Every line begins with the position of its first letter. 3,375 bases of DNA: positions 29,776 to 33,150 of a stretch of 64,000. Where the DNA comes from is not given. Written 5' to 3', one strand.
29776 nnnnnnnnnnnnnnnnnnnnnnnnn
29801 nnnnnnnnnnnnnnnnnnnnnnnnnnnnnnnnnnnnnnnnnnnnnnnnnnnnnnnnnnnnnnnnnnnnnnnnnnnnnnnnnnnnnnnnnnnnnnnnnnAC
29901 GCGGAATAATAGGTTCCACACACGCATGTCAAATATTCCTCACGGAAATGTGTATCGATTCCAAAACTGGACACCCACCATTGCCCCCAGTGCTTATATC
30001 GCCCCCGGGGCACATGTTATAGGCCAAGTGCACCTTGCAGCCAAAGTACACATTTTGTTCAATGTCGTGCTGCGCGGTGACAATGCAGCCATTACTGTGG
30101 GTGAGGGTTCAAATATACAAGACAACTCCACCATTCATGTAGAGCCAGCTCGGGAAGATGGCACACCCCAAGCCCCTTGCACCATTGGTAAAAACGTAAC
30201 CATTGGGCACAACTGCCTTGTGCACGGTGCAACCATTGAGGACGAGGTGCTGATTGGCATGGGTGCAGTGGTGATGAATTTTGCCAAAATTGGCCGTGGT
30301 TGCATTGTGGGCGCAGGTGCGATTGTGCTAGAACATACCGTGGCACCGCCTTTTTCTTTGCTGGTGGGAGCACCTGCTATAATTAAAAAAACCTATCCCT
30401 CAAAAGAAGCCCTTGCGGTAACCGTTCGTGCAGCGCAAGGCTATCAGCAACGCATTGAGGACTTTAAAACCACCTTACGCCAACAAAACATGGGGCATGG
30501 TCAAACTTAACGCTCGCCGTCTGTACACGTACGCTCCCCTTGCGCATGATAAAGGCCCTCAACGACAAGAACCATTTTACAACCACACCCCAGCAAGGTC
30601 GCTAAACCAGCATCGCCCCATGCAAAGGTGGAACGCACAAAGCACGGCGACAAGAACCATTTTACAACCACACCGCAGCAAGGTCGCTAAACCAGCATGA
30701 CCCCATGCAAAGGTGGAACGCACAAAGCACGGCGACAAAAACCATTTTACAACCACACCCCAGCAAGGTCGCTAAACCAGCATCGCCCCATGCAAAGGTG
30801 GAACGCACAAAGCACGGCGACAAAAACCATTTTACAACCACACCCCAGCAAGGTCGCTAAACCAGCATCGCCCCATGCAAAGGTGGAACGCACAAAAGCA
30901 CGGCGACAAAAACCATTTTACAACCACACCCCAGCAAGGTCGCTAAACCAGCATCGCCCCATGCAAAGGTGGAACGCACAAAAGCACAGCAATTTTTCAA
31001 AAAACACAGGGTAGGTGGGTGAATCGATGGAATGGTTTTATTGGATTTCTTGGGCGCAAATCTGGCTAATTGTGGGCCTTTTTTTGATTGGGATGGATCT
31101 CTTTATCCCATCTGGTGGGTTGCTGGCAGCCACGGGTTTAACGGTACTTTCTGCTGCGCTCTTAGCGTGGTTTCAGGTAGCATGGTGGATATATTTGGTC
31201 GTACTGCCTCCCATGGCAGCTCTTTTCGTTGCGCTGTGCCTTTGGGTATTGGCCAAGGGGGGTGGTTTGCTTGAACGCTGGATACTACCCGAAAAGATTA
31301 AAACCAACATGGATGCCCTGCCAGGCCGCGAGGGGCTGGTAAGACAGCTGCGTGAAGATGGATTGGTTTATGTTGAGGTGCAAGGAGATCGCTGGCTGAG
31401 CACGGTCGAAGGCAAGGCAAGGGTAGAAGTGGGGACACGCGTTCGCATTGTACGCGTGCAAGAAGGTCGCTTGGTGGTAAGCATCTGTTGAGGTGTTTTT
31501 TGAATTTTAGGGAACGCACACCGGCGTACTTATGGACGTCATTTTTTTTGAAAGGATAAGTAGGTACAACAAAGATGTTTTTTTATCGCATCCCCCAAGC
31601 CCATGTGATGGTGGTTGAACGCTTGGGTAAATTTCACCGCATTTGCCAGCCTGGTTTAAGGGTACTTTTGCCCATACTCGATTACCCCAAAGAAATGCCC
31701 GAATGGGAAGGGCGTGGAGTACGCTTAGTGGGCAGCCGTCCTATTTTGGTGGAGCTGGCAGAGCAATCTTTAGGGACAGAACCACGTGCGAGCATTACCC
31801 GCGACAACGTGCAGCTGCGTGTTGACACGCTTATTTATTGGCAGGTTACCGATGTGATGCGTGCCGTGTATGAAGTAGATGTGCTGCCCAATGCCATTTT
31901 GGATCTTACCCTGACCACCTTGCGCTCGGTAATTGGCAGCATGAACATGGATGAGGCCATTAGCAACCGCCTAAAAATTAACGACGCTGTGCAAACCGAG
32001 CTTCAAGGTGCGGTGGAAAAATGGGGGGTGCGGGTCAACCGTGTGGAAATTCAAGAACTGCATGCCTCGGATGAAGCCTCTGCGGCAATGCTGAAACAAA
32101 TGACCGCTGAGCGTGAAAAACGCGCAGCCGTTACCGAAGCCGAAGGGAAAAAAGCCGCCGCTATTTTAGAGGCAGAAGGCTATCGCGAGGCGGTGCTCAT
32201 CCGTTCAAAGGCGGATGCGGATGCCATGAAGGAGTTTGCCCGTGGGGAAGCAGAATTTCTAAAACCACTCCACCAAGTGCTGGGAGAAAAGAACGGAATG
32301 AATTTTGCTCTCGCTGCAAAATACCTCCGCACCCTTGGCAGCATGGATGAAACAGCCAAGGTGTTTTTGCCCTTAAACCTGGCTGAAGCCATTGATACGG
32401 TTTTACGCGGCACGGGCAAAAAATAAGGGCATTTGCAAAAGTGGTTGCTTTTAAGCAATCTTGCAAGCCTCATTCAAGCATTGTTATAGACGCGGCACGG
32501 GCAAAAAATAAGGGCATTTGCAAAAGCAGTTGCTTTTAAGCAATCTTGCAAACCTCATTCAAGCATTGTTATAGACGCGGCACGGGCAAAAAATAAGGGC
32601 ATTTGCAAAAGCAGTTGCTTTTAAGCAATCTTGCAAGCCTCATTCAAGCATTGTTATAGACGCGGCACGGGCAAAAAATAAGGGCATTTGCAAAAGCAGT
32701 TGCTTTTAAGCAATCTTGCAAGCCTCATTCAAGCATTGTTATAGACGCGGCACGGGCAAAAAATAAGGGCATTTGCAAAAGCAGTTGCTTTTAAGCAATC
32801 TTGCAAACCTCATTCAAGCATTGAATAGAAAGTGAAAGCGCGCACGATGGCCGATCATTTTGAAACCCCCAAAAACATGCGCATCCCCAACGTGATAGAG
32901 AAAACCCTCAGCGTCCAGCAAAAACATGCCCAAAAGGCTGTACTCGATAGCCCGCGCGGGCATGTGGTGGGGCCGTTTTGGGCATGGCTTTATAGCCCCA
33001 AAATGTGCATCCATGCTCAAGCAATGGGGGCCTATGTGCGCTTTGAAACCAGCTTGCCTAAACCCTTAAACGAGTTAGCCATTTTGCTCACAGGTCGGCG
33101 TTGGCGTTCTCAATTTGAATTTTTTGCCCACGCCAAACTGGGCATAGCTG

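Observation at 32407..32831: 85-bp x5 array that begins with the SPFH stop codon and ends at the start codon of the next gene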

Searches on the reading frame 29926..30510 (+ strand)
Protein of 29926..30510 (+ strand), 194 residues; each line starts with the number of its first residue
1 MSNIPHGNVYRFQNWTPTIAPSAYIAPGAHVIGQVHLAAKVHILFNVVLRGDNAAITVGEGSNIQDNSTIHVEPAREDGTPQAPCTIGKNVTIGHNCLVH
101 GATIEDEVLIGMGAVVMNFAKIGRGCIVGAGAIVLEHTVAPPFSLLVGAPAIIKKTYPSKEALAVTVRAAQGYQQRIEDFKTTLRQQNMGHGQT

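Call 4: search_protein_families(library=pfam, proteins=[window:29926-30510:+])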
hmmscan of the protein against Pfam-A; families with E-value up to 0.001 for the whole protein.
window:29926-30510:+ (194 aa): 4 families
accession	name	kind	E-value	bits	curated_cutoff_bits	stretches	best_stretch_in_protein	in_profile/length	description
PF00132.30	Hexapep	-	7.2e-18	63.9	27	1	101-134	1-34/36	Bacterial transferase hexapeptide (six repeats)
PF21711.3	DCTN5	-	3.9e-10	40.1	40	1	35-161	34-161/182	Dynactin subunit 5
PF14602.12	Hexapep_2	-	7.7e-09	35.6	27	1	84-116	1-32/34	Hexapeptide repeat of succinyl-transferase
PF25084.1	LbH_EIF2B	-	1.6e-07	31.7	54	1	56-137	10-96/105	EIF2B subunit epsilon LbH domain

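Call 27: search_protein_families(library=ncbifam, proteins=[window:29926-30510:+], max_evalue=0.1)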
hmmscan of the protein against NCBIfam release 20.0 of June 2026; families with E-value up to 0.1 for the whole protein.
window:29926-30510:+ (194 aa): 47 families (the best 25 are shown)
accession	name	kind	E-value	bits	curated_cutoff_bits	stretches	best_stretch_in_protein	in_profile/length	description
NF050158.1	CarbAnhydGPos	equivalog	1.5e-39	135.5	250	1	9-184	2-169/172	gamma carbonic anhydrase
TIGR02287.1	PaaY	equivalog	2.6e-33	115.3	319.6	1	9-186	1-170/192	phenylacetic acid degradation protein PaaY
NF010150.1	PRK13627.1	equivalog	1.1e-24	87.3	305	1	9-186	3-172/196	carnitine operon protein CaiE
NF053794.1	beta_CO2some_M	equivalog_domain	3.6e-19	69.1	550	1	16-155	19-160/320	beta-carboxysome scaffolding protein CcmM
NF040597.1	carb_anhyd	equivalog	1.2e-16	61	380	1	13-139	57-196/248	carbonic anhydrase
TIGR03570.1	NeuD_NnaD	subfamily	2.1e-12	47.1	160.8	1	84-151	135-201/202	NeuD/PglB/VioB family sugar acetyltransferase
NF041874.1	EPS_EpsC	equivalog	4.9e-11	42.6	150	1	85-154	94-164/168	serine O-acetyltransferase EpsC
NF000084.1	amicyc_ac_ApmA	equivalog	7.3e-11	42.3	550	1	120-178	197-252/274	aminocyclitol acetyltransferase ApmA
TIGR03532.1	DapD_Ac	equivalog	4.7e-10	39.5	231.75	1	23-156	87-213/231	2,3,4,5-tetrahydropyridine-2,6-dicarboxylate N-acetyltransferase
NF003657.0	PRK05289.1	equivalog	6.8e-10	38.5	226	1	85-153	125-192/264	acyl-ACP--UDP-N-acetylglucosamine O-acyltransferase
NF002060.0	PRK00892.1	subfamily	5.4e-09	35.6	207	2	84-138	113-168/345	UDP-3-O-(3-hydroxymyristoyl)glucosamine N-acyltransferase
TIGR01852.1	lipid_A_lpxA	equivalog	8e-08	31.9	231.05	1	85-153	120-187/254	acyl-ACP--UDP-N-acetylglucosamine O-acyltransferase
TIGR03308.1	phn_thr-fam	hypoth_equivalog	9.7e-08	32.1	201.65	1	100-164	107-170/204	phosphonate metabolim protein, transferase hexapeptide repeat family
NF007240.0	PRK09677.1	equivalog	1.5e-06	27.8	243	1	104-158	133-185/192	putative lipopolysaccharide biosynthesis O-acetyl transferase WbbJ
TIGR01172.1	cysE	equivalog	1.6e-06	28.3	210.65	1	85-151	94-161/162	serine O-acetyltransferase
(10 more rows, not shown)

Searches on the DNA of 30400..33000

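Call 57: search_rna_families(source=window, start=30400, end=33000, threshold=evalue, max_evalue=1)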
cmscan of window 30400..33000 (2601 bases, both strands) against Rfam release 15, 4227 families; matches with E-value up to 1: 1.
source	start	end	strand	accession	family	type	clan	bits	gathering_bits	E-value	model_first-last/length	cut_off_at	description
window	32092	32150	+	RF02937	Clostridiales-2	Gene; sRNA;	-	17.8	58.6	0.76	1-82/82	no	Clostridiales-2 RNA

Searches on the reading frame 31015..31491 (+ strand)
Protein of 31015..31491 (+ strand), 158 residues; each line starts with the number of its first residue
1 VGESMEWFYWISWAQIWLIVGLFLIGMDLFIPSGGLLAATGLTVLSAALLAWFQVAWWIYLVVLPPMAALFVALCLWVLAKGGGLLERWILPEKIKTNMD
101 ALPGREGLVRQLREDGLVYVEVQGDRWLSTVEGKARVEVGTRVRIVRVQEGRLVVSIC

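Call 4: search_protein_families(library=pfam, proteins=[window:31015-31491:+])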
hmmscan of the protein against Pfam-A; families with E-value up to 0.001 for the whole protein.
window:31015-31491:+ (158 aa): 1 family
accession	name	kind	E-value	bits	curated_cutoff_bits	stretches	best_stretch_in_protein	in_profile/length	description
PF01957.25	NfeD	-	8.2e-07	29.6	29.1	1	100-155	2-55/57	NfeD-like C-terminal, partner-binding domain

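Call 27: search_protein_families(library=ncbifam, proteins=[window:31015-31491:+], max_evalue=0.1)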
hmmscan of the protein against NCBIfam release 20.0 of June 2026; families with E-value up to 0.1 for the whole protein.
window:31015-31491:+ (158 aa): 0 families
